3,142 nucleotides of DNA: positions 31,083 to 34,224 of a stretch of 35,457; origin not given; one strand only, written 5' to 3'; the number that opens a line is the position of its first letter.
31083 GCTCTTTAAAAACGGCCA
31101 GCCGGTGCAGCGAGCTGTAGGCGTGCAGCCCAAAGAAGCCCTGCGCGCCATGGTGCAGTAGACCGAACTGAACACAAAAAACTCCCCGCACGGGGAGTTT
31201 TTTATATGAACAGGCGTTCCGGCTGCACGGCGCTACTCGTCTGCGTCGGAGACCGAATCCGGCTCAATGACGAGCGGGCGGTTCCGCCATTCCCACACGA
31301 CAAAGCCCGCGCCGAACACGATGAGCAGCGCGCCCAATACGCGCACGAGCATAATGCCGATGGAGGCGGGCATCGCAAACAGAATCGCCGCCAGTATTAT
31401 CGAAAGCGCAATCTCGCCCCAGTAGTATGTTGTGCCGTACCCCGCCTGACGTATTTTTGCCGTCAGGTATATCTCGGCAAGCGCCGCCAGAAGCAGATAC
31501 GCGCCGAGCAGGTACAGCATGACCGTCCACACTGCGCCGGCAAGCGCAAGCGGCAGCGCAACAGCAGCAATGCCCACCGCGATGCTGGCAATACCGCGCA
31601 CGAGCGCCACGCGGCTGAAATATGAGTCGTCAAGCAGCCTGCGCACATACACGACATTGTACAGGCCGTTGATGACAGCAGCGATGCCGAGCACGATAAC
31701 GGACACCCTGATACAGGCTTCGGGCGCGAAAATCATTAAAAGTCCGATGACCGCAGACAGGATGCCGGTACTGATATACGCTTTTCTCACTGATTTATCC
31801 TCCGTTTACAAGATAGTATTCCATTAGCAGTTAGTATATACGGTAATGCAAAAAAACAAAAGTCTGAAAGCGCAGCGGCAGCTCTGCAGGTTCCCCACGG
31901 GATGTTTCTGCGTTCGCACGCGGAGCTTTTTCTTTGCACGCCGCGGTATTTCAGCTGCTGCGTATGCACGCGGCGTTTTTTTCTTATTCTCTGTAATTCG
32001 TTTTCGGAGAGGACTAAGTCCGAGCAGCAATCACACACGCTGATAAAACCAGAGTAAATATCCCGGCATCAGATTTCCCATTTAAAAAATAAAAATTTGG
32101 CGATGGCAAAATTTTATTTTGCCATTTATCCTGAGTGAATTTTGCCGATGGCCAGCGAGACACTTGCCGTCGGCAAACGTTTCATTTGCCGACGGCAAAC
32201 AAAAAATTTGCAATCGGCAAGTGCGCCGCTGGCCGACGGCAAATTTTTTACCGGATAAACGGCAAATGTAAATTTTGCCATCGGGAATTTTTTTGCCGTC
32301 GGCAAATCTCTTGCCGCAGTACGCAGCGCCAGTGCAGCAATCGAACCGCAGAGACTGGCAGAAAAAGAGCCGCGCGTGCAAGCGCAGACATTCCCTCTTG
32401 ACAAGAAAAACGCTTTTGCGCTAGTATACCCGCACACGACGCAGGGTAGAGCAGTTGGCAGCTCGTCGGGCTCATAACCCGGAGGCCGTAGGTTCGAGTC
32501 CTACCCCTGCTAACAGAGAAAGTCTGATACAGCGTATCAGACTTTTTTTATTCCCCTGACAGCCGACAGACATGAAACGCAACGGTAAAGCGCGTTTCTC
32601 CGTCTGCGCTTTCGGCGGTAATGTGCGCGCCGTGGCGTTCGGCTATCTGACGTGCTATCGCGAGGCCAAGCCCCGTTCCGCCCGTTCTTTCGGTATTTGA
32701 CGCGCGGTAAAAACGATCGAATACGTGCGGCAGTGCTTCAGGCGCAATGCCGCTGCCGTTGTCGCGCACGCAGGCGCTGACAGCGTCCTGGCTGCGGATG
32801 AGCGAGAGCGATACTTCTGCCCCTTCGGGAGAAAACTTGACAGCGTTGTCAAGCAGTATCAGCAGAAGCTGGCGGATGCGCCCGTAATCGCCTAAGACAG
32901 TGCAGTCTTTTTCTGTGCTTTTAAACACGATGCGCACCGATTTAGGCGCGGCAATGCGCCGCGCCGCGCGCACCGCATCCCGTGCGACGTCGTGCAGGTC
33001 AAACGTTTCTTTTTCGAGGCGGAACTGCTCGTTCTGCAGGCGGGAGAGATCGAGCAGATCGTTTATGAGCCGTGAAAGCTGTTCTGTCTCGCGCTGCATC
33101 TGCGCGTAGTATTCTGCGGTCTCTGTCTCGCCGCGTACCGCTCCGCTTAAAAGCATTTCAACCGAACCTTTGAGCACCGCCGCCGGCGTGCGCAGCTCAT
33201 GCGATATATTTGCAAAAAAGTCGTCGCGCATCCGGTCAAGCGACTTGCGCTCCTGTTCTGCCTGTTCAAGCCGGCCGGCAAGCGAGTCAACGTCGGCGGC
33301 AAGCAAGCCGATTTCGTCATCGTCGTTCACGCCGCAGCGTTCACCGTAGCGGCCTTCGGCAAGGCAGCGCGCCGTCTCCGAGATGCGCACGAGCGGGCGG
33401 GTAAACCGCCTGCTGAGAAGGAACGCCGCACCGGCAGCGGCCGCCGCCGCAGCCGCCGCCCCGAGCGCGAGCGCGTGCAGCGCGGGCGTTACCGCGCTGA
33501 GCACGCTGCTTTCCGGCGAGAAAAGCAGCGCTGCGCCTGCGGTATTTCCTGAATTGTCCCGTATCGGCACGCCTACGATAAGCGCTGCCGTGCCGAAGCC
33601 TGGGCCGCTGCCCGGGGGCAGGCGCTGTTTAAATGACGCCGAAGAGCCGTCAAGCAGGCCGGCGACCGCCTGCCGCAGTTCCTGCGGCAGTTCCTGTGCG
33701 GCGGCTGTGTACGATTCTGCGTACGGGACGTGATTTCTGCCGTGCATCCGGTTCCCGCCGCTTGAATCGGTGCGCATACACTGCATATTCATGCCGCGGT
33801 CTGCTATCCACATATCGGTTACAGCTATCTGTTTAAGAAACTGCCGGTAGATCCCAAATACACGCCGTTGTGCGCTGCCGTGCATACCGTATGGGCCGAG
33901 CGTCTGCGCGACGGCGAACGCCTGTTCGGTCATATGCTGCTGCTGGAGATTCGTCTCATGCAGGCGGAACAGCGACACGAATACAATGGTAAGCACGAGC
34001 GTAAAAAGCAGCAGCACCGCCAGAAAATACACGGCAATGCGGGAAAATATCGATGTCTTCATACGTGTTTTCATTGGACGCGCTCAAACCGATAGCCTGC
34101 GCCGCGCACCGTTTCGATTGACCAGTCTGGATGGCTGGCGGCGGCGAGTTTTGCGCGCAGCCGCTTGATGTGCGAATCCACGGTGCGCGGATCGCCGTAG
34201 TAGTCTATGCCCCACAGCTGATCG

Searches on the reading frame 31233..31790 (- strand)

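Call 74: search_protein_families(library=pfam, proteins=[window:31233-31790:-])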
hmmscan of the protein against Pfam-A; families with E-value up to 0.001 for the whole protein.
window:31233-31790:- (185 aa): 1 family
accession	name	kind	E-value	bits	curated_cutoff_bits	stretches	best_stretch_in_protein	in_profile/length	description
PF03729.18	DUF308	-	3.6e-11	43.6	25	1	8-77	2-72/73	Short repeat of unknown function (DUF308)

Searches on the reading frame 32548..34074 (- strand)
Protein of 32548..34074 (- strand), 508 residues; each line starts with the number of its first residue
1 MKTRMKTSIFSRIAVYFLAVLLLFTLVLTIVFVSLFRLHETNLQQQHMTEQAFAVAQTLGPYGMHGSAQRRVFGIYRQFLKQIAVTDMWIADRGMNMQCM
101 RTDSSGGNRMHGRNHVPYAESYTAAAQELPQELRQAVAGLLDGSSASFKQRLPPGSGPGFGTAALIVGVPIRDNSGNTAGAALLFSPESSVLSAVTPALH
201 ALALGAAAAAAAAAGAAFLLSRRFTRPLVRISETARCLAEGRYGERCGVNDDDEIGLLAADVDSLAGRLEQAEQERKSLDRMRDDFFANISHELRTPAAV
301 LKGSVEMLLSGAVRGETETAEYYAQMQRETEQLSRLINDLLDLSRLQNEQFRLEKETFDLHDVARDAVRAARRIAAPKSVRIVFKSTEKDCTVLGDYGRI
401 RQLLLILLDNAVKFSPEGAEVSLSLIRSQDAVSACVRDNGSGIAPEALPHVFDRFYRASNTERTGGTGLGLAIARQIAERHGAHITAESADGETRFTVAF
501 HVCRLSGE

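Call 74: search_protein_families(library=pfam, proteins=[window:32548-34074:-])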
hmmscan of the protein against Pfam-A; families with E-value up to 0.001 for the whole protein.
window:32548-34074:- (508 aa): 3 families
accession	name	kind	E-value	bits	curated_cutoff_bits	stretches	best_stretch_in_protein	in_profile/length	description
PF02518.31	HATPase_c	-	4.2e-27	95.2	26.4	1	395-500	1-107/111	Histidine kinase-, DNA gyrase B-, and HSP90-like ATPase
PF00512.31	HisKA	-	1.4e-18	67.2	26.9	1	282-348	1-65/66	His Kinase A (phospho-acceptor) domain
PF00672.30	HAMP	-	9.2e-08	32.7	25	1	219-271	1-53/53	HAMP domain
